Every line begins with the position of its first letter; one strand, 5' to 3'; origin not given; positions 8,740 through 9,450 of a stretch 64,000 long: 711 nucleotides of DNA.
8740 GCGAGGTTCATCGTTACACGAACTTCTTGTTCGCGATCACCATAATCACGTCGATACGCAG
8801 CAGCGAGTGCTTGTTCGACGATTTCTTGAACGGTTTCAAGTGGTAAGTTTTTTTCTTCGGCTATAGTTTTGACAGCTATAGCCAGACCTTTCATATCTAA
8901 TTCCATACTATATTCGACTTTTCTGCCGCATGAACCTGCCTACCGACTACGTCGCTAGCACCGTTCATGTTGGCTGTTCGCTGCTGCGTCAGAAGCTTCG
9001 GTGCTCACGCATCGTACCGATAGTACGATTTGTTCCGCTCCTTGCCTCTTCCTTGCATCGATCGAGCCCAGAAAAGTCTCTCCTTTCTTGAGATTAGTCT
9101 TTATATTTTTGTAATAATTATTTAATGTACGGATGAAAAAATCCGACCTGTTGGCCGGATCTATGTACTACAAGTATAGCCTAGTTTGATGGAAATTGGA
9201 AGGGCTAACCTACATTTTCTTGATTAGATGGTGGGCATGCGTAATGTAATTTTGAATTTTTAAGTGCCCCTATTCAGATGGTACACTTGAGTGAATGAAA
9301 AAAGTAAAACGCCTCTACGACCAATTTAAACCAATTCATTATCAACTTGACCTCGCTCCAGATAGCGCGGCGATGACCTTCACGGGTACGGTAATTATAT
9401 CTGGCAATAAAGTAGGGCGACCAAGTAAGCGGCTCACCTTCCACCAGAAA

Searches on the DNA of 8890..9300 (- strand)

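Call 20: search_rna_families(source=window, start=8890, end=9300, threshold=evalue, max_evalue=10)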
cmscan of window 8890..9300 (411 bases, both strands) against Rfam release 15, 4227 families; matches with E-value up to 10: 2.
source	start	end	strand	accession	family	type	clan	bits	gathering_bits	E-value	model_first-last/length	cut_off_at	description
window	8919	8977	-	RF01556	TB9Cs3H2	Gene; snRNA; snoRNA; HACA-box;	-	15.2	50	1.9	1-63/63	no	Trypanosomatid snoRNA TB9Cs3H2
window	9230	9297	-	RF02120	FTX_2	Gene; lncRNA;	-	13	48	5.4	28-97/97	no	FTX transcript, XIST regulator conserved region 2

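Call 34: build_rna_model(alignment_id=A1)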
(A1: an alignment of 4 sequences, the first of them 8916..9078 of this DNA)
Model R1 built from alignment A1 (4 sequences, 163 columns); structure: RNAalifold consensus.
model positions 163; base pairs 58; branch points 1; effective number of sequences 0.87; information 0.59 bits per position. Calibrated on 0.2 Mb of random sequence (short: E-values are rough).
structure used (alignment columns):
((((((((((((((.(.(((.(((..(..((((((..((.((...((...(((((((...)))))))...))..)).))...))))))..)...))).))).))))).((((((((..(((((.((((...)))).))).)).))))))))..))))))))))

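Call 36: search_with_rna_model(model_id=R1, sources=[window, L001, L002, L003, L004, L005, L006, L007, L008, L009, L010, L011, L012, L013, L014, L015, L016, L017, L018, L019, L020, L021, L022, L023, L024, L025, L026, L027, L028, L029, L030, L031, L032, L033, L034, L035, L036, L037, L038, L039, L040, L041, L042, L043, L044, L045, L046, L047, L048, L049, L050, L051, L052, L053, L054, L055, L056, L057, L058, L059, L060, L061, L062, L063, L064, L065, L066, L067, L068, L069, L070, L071, L072, L073, L074, L075, L076, L077, L078, L079, L080, L081, L082, L083, L084, L085], max_evalue=10, show_alignments=0)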
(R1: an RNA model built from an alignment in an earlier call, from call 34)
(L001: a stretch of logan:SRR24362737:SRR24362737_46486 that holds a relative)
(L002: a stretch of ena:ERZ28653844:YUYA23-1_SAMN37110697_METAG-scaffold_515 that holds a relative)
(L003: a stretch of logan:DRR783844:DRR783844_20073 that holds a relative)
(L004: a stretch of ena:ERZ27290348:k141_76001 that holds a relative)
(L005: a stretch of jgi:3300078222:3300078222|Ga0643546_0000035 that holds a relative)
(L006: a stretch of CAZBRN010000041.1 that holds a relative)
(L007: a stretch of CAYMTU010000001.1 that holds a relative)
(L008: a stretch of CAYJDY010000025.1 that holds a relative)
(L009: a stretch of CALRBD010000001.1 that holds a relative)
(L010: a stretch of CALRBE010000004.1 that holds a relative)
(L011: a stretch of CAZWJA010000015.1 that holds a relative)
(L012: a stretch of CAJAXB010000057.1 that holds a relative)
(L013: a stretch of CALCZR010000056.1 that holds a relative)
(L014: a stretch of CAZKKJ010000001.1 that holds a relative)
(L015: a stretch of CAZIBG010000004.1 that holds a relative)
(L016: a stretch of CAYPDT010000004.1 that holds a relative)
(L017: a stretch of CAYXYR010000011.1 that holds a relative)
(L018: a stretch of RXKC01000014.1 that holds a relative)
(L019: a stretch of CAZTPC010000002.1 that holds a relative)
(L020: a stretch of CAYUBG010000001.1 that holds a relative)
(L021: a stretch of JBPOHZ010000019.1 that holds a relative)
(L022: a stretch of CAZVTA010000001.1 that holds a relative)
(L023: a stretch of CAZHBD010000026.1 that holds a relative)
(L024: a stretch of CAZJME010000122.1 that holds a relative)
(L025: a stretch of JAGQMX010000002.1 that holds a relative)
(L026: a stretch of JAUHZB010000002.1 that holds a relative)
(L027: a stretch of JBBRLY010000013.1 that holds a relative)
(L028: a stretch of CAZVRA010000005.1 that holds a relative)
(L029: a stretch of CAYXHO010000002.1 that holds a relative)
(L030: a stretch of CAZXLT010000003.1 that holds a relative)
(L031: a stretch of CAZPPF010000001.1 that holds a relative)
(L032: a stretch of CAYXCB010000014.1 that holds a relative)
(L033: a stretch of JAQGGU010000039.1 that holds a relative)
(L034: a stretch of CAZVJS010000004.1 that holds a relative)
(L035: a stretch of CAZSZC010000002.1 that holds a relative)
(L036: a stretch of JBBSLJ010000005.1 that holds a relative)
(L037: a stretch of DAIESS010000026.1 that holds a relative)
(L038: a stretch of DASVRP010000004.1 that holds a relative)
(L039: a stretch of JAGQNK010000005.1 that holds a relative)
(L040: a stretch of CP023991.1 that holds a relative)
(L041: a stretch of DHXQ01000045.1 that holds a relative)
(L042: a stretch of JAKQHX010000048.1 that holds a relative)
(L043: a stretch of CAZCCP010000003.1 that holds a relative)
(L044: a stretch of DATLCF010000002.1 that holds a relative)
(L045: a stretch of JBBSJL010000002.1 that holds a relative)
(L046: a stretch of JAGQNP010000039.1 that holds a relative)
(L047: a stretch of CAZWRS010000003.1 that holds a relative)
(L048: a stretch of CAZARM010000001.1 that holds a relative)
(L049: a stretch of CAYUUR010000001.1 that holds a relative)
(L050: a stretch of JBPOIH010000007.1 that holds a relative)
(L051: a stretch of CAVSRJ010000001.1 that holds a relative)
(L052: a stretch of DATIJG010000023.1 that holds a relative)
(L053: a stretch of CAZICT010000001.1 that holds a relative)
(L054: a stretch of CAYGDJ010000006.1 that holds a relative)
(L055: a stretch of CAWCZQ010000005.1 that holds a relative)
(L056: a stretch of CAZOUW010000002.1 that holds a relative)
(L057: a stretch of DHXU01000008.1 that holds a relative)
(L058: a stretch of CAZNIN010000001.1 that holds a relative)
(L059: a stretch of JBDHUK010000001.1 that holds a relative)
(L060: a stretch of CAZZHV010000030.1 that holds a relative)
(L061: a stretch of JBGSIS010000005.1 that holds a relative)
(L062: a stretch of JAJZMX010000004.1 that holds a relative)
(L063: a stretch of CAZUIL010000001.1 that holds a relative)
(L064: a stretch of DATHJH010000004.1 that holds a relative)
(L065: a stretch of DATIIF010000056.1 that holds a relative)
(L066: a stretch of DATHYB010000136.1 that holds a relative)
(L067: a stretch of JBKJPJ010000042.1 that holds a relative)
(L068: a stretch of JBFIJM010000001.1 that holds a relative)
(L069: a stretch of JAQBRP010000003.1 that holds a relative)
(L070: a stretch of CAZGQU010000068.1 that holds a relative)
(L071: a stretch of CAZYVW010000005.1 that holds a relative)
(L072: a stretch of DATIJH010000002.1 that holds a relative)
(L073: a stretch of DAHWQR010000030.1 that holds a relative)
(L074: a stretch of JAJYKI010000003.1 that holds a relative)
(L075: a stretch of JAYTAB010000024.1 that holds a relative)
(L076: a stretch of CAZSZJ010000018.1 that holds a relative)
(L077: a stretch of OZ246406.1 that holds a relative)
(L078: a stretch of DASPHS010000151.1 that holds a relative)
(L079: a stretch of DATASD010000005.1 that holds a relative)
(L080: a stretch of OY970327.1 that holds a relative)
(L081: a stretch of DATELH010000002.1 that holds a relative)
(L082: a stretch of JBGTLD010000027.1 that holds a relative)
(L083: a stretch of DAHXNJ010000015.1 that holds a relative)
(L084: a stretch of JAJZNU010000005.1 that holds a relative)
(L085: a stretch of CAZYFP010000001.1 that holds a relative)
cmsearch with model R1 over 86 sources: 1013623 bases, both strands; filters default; matches with E-value up to 10: 11.
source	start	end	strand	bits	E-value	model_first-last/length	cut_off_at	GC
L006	1346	1508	+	187.6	3.3e-36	1-163/163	no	0.52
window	8916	9078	-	185.7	8.2e-36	1-163/163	no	0.55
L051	5798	5960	-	164.3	2.3e-31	1-163/163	no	0.59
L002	3931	4093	+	164.3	2.4e-31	1-163/163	no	0.5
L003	2729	2891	+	164.3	2.4e-31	1-163/163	no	0.5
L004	978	1140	+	164.3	2.4e-31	1-163/163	no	0.5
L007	5829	5991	+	164.3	2.4e-31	1-163/163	no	0.5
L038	8507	8626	-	47.5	4.8e-07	1-163/163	no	0.61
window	7473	7633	-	38.3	3.8e-05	1-163/163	no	0.53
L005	3819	3982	+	34.9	0.0002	1-163/163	no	0.46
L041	7404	7523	-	30.6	0.0015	1-163/163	no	0.61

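Call 37: search_with_rna_model(model_id=R1, sources=[window, L005, L038, L041], max_evalue=1, show_alignments=6)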
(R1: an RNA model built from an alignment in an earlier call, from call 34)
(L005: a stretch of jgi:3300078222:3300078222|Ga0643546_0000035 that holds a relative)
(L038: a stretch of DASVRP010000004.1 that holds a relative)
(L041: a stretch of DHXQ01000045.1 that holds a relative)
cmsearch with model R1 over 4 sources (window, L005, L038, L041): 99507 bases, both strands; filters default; matches with E-value up to 1: 5.
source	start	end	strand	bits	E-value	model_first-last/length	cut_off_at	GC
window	8916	9078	-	185.7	8.1e-37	1-163/163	no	0.55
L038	8507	8626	-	47.5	4.7e-08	1-163/163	no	0.61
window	7473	7633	-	38.3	3.7e-06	1-163/163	no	0.53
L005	3819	3982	+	34.9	1.9e-05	1-163/163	no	0.46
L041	7404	7523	-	30.6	0.00015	1-163/163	no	0.61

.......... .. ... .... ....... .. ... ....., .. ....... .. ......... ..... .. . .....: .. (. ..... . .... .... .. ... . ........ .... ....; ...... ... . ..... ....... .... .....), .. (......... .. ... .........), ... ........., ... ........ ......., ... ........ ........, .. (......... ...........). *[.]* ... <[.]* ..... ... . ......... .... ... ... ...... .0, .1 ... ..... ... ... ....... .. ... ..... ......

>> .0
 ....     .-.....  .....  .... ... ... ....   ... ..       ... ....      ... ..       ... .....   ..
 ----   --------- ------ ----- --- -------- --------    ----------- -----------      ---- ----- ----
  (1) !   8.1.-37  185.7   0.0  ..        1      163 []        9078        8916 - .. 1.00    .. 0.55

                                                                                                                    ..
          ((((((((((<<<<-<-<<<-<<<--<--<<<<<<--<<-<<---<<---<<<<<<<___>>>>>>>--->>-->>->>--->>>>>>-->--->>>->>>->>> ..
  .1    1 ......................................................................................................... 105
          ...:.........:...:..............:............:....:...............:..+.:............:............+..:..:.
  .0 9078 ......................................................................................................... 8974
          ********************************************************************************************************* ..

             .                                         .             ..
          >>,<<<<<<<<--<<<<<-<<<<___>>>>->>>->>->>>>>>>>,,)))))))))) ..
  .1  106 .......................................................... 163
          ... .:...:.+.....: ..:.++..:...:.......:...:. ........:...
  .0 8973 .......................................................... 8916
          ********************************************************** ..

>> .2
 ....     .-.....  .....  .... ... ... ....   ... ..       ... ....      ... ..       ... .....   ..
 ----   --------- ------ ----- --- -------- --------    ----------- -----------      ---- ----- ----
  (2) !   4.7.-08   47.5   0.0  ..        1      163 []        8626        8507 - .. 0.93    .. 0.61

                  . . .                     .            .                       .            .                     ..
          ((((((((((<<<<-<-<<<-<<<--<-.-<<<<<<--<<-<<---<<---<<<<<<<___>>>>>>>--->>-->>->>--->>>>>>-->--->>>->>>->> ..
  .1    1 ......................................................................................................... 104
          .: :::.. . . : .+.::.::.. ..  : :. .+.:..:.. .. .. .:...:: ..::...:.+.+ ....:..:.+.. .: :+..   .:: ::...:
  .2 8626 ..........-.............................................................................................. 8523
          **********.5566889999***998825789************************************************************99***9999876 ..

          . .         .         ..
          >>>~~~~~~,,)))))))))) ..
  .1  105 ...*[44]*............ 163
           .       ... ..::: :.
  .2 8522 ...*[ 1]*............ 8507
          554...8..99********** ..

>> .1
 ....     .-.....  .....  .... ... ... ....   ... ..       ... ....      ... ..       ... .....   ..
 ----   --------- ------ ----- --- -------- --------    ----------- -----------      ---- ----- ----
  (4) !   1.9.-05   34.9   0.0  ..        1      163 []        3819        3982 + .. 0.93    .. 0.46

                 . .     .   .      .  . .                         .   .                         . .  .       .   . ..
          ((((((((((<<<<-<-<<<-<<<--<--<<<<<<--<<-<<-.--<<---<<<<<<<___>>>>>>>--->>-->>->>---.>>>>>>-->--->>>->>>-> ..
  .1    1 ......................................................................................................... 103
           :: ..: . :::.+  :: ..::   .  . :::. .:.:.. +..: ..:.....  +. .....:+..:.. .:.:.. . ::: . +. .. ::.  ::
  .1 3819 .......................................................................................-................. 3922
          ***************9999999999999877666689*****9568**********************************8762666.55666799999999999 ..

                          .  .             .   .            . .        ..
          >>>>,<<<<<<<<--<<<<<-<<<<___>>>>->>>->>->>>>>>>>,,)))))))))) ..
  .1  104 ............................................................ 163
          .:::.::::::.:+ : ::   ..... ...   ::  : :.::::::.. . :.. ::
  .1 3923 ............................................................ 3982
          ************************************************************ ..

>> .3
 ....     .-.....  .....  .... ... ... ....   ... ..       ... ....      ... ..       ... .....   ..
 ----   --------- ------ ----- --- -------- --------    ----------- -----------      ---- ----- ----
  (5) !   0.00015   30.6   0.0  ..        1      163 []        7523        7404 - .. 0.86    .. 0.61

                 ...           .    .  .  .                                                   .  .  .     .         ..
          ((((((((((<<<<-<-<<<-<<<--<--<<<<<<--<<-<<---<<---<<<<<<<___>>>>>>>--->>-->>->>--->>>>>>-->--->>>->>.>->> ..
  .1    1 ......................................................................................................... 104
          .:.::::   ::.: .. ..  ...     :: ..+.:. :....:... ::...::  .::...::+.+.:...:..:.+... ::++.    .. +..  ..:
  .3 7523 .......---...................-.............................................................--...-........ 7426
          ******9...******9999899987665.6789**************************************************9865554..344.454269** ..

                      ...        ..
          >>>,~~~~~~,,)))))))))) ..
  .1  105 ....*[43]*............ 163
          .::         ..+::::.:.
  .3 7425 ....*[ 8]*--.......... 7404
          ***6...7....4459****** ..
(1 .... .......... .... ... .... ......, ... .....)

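Call 42: search_with_rna_model(model_id=R1, sources=[window, L005, L006, L007, L038, L041, L051], max_evalue=0.01, make_alignment=true)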
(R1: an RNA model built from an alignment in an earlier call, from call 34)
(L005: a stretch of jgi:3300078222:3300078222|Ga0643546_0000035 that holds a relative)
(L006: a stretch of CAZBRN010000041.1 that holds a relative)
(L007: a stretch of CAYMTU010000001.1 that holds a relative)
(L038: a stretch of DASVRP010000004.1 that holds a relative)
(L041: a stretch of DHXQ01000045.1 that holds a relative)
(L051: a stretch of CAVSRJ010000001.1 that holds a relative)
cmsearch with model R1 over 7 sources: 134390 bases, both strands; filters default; matches with E-value up to 0.01: 8.
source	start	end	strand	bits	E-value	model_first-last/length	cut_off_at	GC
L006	1346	1508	+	187.6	4.4e-37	1-163/163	no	0.52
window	8916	9078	-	185.7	1.1e-36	1-163/163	no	0.55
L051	5798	5960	-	164.3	3.1e-32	1-163/163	no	0.59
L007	5829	5991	+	164.3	3.2e-32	1-163/163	no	0.5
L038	8507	8626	-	47.5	6.3e-08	1-163/163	no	0.61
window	7473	7633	-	38.3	5.1e-06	1-163/163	no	0.53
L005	3819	3982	+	34.9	2.6e-05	1-163/163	no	0.46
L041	7404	7523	-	30.6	0.0002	1-163/163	no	0.61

Alignment A2: 8 matches aligned to the model, 177 columns, each read 5' to 3' on its own strand. Consensus structure (alignment columns), stored with it:
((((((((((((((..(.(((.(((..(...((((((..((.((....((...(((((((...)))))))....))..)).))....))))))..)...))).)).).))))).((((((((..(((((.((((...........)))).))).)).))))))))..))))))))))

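Call 47: search_with_rna_model(model_id=R1, sources=[L086, L087, L088, L089, L090, L091, L092, L093, L094, L095, L096, L097, L098, L099, L100, L101, L102, L103, L104, L105, L106, L107, L108, L109, L110, L111, L112, L113, L114, L115, L116, L117, L118, L119, L120, L121, L122, L123, L124, L125, L126, L127, L128], max_evalue=1)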
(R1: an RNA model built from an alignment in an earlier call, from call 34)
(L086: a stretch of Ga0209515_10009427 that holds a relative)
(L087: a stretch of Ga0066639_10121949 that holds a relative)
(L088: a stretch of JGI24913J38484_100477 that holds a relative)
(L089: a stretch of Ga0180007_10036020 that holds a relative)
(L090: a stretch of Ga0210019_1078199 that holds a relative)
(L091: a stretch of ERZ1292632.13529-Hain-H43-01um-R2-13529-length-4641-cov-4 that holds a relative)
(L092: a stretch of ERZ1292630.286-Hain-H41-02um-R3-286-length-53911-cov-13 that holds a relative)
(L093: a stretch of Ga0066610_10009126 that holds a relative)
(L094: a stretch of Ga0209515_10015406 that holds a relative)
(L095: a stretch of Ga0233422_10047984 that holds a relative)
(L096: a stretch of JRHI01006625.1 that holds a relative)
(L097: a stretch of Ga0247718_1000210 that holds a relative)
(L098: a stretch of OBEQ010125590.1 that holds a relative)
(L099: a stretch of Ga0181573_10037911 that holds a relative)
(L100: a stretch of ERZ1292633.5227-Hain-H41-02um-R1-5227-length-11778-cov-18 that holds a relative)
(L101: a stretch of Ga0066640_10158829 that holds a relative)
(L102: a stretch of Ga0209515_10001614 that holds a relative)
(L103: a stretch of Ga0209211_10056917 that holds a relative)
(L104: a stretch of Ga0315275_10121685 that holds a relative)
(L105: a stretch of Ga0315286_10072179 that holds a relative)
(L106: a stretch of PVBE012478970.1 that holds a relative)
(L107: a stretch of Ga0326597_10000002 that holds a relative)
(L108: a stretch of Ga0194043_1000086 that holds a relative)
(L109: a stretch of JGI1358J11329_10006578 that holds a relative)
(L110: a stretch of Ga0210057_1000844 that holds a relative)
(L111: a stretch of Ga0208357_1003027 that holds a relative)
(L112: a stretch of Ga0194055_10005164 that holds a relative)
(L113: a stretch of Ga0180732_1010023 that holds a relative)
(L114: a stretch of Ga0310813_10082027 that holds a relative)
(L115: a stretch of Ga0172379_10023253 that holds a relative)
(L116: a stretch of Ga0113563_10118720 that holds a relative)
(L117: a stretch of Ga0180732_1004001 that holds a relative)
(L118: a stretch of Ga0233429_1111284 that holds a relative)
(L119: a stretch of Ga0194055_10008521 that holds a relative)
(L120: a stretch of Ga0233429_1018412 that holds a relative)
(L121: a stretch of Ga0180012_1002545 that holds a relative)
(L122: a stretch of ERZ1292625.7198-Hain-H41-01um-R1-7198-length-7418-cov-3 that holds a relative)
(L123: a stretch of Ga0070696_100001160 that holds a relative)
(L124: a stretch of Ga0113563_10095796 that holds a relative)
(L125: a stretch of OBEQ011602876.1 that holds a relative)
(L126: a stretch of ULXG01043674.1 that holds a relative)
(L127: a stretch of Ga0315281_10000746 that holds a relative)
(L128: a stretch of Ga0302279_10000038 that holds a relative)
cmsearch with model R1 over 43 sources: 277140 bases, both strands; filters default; matches with E-value up to 1: 40.
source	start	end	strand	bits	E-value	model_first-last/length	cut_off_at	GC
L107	2618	2782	-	105.1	1.3e-19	1-163/163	no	0.52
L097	13774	13936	-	98.1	3.8e-18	1-163/163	no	0.59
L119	6033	6193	+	91.8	7.9e-17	1-163/163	no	0.5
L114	1950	2112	+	78.6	4.4e-14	1-163/163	no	0.51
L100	2945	3061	-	76.7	1.1e-13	1-163/163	no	0.6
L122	2996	3112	-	76.7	1.1e-13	1-163/163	no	0.6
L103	162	279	+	75.7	1.8e-13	1-163/163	no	0.51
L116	459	575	+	71.8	1.1e-12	1-163/163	no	0.49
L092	10944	11082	+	70.4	2.2e-12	1-163/163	no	0.55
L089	3529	3646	-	69.5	3.4e-12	1-163/163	no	0.51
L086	5041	5203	+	68.6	5.2e-12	1-163/163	no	0.6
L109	1139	1301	+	68.6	5.2e-12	1-163/163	no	0.6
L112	36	198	+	67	1.1e-11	1-163/163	no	0.48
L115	4727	4842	-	66.3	1.6e-11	1-163/163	no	0.56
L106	1250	1365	-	66.1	1.7e-11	1-163/163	no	0.48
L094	1789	1905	-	61.9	1.3e-10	1-163/163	no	0.52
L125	6858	6974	+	61.9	1.3e-10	1-163/163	no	0.52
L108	876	990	+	61.8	1.4e-10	1-163/163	no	0.49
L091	1325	1441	-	58.1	8.2e-10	1-163/163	no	0.48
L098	5207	5393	-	55.6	2.7e-09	1-163/163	no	0.49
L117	5856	5972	-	55.3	3.2e-09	1-163/163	no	0.54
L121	733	849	-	55.3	3.2e-09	1-163/163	no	0.54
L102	12101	12287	+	53.1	9.1e-09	1-163/163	no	0.48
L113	2147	2295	+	51.1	2.3e-08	1-163/163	no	0.49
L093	1855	1947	-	46.7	1.9e-07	11-107/163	no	0.54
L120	3602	3694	-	46.7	1.9e-07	11-107/163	no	0.54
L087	1225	1372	-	45.7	3.1e-07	1-163/163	no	0.55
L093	2095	2209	+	45.7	3.1e-07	1-163/163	no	0.49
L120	3842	3956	+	45.7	3.1e-07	1-163/163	no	0.49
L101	9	126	-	45.4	3.6e-07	1-163/163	no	0.53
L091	4162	4333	-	42.7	1.3e-06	1-163/163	no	0.48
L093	1439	1555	+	42.5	1.4e-06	1-163/163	no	0.47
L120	3186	3302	+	42.5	1.4e-06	1-163/163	no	0.47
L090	874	998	+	39.9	4.8e-06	1-163/163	no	0.59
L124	887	1036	-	38.1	1.2e-05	1-163/163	no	0.55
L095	1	77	-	32.9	0.00014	1-76/163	3'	0.56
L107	3652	3703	-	30.2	0.00053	33-85/163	no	0.6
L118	647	758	+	28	0.0015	1-163/163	no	0.48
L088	120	176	+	27.4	0.002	31-87/163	no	0.6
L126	3351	3450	-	26.3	0.0033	1-163/163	no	0.59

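Call 50: search_with_rna_model(model_id=R1, sources=[window, L005, L006, L007, L038, L041, L051, L086, L087, L089, L090, L091, L092, L093, L094, L097, L098, L100, L101, L102, L103, L106, L107, L108, L113, L114, L115, L116, L117, L119, L124], max_evalue=0.0001, make_alignment=true)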
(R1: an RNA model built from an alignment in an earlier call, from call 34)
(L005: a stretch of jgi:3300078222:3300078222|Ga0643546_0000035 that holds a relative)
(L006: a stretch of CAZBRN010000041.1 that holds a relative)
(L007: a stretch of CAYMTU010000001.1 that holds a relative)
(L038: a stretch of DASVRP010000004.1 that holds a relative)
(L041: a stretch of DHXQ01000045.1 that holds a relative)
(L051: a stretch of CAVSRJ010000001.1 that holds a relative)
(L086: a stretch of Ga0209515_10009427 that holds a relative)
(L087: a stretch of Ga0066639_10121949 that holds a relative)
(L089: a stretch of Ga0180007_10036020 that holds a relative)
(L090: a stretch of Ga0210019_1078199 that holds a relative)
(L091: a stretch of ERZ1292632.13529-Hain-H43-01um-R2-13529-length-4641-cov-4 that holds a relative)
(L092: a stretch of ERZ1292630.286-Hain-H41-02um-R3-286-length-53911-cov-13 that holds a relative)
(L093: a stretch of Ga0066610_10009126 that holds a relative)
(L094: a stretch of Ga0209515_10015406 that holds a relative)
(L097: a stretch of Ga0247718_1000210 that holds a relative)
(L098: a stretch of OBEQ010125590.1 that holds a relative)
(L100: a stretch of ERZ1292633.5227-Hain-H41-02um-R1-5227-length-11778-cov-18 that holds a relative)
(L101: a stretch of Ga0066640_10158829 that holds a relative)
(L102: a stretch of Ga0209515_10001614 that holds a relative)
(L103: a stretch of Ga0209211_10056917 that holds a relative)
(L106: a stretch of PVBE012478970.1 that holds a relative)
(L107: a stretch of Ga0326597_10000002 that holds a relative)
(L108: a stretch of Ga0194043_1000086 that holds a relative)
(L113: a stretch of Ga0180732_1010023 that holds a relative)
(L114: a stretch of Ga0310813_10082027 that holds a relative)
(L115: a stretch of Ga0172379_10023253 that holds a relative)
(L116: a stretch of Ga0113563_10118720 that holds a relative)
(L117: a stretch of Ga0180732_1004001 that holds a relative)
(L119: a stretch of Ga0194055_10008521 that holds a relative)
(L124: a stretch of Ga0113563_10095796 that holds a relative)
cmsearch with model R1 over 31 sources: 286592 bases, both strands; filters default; matches with E-value up to 0.0001: 34.
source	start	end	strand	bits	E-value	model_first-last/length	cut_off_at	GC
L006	1346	1508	+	187.6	9.3e-37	1-163/163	no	0.52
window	8916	9078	-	185.7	2.3e-36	1-163/163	no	0.55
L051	5798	5960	-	164.3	6.6e-32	1-163/163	no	0.59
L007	5829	5991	+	164.3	6.8e-32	1-163/163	no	0.5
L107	2618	2782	-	105.1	1.4e-19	1-163/163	no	0.52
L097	13774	13936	-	98.1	4e-18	1-163/163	no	0.59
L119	6033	6193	+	91.8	8.2e-17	1-163/163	no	0.5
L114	1950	2112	+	78.6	4.6e-14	1-163/163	no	0.51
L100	2945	3061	-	76.7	1.1e-13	1-163/163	no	0.6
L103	162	279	+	75.7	1.8e-13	1-163/163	no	0.51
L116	459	575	+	71.8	1.2e-12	1-163/163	no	0.49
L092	10944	11082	+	70.4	2.3e-12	1-163/163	no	0.55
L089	3529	3646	-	69.5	3.5e-12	1-163/163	no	0.51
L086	5041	5203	+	68.6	5.3e-12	1-163/163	no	0.6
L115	4727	4842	-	66.3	1.6e-11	1-163/163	no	0.56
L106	1250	1365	-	66.1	1.8e-11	1-163/163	no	0.48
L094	1789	1905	-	61.9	1.4e-10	1-163/163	no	0.52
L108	876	990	+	61.8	1.4e-10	1-163/163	no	0.49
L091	1325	1441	-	58.1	8.5e-10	1-163/163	no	0.48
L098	5207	5393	-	55.6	2.8e-09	1-163/163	no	0.49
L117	5856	5972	-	55.3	3.3e-09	1-163/163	no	0.54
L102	12101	12287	+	53.1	9.4e-09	1-163/163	no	0.48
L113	2147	2295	+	51.1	2.4e-08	1-163/163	no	0.49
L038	8507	8626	-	47.5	1.3e-07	1-163/163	no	0.61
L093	1855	1947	-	46.7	2e-07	11-107/163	no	0.54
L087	1225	1372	-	45.7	3.2e-07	1-163/163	no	0.55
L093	2095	2209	+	45.7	3.2e-07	1-163/163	no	0.49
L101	9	126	-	45.4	3.7e-07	1-163/163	no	0.53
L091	4162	4333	-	42.7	1.3e-06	1-163/163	no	0.48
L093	1439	1555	+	42.5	1.5e-06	1-163/163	no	0.47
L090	874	998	+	39.9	5e-06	1-163/163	no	0.59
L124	887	1036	-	38.1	1.2e-05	1-163/163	no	0.55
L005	3819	3982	+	34.9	5.6e-05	1-163/163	no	0.46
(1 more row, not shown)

Alignment A3: 34 matches aligned to the model, 300 columns, each read 5' to 3' on its own strand. Consensus structure (alignment columns), stored with it:
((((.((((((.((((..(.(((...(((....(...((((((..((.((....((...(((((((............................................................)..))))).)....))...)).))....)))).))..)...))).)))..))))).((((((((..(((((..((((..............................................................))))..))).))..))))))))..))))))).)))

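Call 55: build_rna_model(alignment_id=A3)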
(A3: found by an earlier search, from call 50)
Model R2 built from alignment A3 (34 sequences, 300 columns); structure: stored with the alignment.
model positions 119; base pairs 41; branch points 0; effective number of sequences 3.12; information 0.59 bits per position. Calibrated on 0.2 Mb of random sequence (short: E-values are rough).
structure used (alignment columns):
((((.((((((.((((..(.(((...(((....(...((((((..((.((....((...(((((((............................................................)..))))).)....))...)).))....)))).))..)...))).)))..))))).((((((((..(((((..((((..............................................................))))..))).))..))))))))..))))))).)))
